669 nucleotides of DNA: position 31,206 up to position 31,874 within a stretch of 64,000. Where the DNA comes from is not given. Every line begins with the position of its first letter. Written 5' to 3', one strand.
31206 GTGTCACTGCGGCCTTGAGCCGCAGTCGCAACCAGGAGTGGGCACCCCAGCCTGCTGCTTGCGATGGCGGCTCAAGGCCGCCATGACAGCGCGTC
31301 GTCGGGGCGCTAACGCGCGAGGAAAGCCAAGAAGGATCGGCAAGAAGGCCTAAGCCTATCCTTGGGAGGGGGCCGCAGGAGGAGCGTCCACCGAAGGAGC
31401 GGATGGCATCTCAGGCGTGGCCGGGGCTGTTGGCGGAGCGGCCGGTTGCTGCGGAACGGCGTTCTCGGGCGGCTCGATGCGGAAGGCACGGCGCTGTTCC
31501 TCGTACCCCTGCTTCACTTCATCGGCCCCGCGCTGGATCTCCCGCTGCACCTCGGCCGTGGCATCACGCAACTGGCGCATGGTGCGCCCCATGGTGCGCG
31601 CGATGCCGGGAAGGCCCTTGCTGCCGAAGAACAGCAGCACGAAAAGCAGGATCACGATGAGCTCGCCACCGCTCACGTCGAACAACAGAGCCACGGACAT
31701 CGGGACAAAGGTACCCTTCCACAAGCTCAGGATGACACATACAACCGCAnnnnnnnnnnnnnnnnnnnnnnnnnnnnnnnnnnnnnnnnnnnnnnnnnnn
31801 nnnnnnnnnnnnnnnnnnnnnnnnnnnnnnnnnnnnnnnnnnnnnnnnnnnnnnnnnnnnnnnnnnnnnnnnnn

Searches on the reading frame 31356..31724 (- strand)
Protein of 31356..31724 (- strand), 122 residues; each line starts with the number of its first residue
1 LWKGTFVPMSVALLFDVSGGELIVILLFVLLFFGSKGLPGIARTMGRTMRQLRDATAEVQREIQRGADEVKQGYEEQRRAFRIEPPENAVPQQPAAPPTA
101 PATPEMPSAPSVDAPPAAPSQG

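Call 40: search_protein_families(library=pfam, proteins=[window:31356-31724:-], max_evalue=0.00001)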
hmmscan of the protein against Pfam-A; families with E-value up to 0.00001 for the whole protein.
window:31356-31724:- (122 aa): 1 family
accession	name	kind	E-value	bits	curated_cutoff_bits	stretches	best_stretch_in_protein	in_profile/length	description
PF02416.21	TatA_B_E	-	5e-12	45.3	21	1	17-67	1-51/53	mttA/Hcf106 family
